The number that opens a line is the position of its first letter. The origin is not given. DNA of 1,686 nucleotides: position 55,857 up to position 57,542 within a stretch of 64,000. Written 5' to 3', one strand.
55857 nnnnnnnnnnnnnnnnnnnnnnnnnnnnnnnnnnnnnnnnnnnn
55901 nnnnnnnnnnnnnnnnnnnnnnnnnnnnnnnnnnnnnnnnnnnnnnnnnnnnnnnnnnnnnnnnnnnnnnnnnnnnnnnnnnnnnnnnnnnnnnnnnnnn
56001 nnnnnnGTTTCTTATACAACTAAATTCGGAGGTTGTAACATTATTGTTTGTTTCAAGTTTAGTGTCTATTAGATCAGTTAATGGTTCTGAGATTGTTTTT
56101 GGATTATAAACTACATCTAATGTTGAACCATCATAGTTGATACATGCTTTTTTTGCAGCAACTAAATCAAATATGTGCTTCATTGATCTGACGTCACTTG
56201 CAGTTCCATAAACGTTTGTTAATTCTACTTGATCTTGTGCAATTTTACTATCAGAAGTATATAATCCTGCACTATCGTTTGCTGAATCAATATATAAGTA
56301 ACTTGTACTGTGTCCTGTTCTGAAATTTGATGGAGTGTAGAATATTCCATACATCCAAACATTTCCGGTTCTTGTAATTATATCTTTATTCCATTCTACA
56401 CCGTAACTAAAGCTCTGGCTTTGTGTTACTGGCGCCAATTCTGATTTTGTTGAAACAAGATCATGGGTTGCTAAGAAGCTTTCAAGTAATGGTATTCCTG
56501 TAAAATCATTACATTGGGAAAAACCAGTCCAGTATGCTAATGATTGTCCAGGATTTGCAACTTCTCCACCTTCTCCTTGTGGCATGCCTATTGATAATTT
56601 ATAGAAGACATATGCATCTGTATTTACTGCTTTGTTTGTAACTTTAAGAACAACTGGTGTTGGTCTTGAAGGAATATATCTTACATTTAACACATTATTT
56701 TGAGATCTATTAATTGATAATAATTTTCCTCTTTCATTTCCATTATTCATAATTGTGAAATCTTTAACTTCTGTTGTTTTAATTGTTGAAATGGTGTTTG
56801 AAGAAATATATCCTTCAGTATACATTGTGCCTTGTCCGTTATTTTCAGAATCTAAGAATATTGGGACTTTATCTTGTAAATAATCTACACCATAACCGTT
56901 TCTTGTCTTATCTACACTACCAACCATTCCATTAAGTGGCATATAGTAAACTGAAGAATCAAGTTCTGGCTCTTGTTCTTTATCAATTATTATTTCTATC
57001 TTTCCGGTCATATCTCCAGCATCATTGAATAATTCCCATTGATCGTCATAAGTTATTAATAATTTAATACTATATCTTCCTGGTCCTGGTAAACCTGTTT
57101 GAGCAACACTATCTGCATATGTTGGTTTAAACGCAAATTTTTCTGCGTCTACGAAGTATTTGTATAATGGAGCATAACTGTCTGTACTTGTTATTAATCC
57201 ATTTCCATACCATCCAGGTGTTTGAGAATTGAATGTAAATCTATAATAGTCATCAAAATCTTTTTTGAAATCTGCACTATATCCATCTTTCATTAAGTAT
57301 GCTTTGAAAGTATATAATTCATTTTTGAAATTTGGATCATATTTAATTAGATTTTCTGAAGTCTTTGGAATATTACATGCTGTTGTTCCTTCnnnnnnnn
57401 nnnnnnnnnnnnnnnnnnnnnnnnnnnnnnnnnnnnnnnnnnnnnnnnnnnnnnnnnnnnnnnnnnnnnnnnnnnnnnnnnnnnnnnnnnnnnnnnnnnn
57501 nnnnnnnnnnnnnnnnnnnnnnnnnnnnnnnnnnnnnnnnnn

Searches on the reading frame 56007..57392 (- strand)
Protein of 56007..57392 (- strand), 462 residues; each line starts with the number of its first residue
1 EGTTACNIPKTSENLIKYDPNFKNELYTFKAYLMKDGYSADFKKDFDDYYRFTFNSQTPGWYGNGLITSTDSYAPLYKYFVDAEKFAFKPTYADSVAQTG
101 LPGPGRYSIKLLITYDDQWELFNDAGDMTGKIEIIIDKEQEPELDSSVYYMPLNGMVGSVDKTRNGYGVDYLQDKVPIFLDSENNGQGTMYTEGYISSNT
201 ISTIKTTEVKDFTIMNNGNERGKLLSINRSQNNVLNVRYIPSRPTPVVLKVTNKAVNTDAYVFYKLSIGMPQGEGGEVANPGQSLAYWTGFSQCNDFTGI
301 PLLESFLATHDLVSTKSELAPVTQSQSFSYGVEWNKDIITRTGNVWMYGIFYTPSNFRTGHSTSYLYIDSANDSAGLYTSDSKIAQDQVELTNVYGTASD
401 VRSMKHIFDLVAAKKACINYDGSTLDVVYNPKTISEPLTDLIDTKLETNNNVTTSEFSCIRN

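Call 56: predict_structure(alignment_id=A2)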
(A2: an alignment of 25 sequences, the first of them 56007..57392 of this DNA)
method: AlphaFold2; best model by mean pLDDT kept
length: 462 residues; sequences in the alignment: 25
mean_pLDDT: 74.1   pTM: 0.61
mean pLDDT of the five models: 74.1, 73.1, 72.4, 72.1, 71.5
residues with pLDDT >= 90: 149; 70-90: 145; 50-70: 83; < 50: 85
segments of 3 or more residues with pLDDT < 50: 1-5, 35-37, 62-75, 93-99, 143-147, 149-155, 159-199
pLDDT, mean of each block of 10 residues (from residue 1): 54 76 72 56 62 57 43 48 62 50 68 77 72 75 50 46 40 34 41 38 72 83 86 77 94 93 92 84 91 95 94 92 82 95 95 74 89 94 89 86 83 90 85 95 92 87 84
secondary structure, 60 per line:
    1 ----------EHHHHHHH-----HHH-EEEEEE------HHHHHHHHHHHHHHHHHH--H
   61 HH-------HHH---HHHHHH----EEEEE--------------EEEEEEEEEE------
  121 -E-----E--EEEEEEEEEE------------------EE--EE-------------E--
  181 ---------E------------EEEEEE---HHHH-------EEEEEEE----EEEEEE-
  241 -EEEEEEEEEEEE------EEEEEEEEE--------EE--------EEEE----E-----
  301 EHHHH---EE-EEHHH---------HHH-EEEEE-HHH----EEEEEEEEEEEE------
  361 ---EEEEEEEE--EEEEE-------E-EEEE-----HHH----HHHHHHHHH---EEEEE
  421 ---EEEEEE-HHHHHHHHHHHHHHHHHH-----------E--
elements in order: H12-18 E28-33 H40-57 H76-81 E86-90 E105-114 E131-140 E203-208 H212-215 E223-229 E234-239 E242-253 E260-268 E287-290 H302-305 E330-334 E343-354 E364-371 E374-378 E388-391 H404-412 E416-420 E424-429 H431-448

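Call 58: fold_search(model_id=the predicted structure, library=pdb)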
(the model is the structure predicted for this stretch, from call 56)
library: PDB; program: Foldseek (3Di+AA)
matches with E <= 10: 787; with E <= 0.001: 0
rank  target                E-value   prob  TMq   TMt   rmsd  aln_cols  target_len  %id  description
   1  4fj6_A                5.1e-02  0.09  0.10  0.09  18.9       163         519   13  Crystal structure of a glycoside hydrolase family 33, candidate sialidase (BDI_2946) from Parabacteroides distasonis A (released 2012-07-25)
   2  7tok_B                6.4e-02  0.08  0.08  0.21  14.7       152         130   14  Crystal structure of the CBM domain of carbohydrate esterase FjoAcXE (released 2022-04-13)
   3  1amx                  6.8e-02  0.30  0.15  0.34  10.0       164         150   11  COLLAGEN-BINDING DOMAIN FROM A STAPHYLOCOCCUS AUREUS ADHESIN (released 1998-06-24)
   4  2vr3_A                7.2e-02  0.08  0.10  0.13  16.3       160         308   10  Structural and Biochemical Characterization of Fibrinogen binding to ClfA from Staphylocccus aureus (released 2009-05-19)
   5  4fj6_D                8.0e-02  0.09  0.10  0.09  19.0       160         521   13  Crystal structure of a glycoside hydrolase family 33, candidate sialidase (BDI_2946) from Parabacteroides distasonis A (released 2012-07-25)
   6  6yp6                  8.5e-02  0.08  0.10  0.17  16.3       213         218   13  Structural annotation of the conserved carbohydrate esterase vb_24B_21 from Shiga toxin-encoding bacteriophage phi24B (released 2020-09-16)
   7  8eee_Z                8.5e-02  0.03  0.05  0.06  32.2       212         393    7  Crystal structure of a NHP anti-ZIKV neutralizing antibody rhMZ104-d in complex with ZIKV E glycoprotein (released 2023-08-30)
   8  4fj6_C                9.0e-02  0.08  0.10  0.09  18.9       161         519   13  Crystal structure of a glycoside hydrolase family 33, candidate sialidase (BDI_2946) from Parabacteroides distasonis A (released 2012-07-25)
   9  2df7_H                1.1e-01  0.08  0.11  0.12  20.8       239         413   10  Crystal structure of infectious bursal disease virus VP2 subviral particle (released 2006-06-27)
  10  6mnj_A                1.1e-01  0.08  0.09  0.08  19.6       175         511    8  Hadza microbial sialidase Hz136 (released 2019-10-02)
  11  6j5g_A                1.1e-01  0.02  0.08  0.09  28.5       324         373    7  Complex structure of MAb 4.2-scFv with tick-borne encephalitis virus envelope protein (released 2019-02-06)
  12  8xai_D                1.4e-01  0.03  0.09  0.16  18.7       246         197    9  Crystal structure of Protease CPAVM1 in Bacillus subtilis LjM2 (released 2024-06-19)
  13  8jl8                  1.5e-01  0.15  0.14  0.19  12.0       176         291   10  Crystal structure of the collagen binding domain of Cnm from Streptococcus mutans (released 2024-04-10)
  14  2df7_P                1.5e-01  0.05  0.09  0.10  21.2       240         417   12  Crystal structure of infectious bursal disease virus VP2 subviral particle (released 2006-06-27)
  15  2df7_O                1.6e-01  0.06  0.10  0.11  20.7       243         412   11  Crystal structure of infectious bursal disease virus VP2 subviral particle (released 2006-06-27)
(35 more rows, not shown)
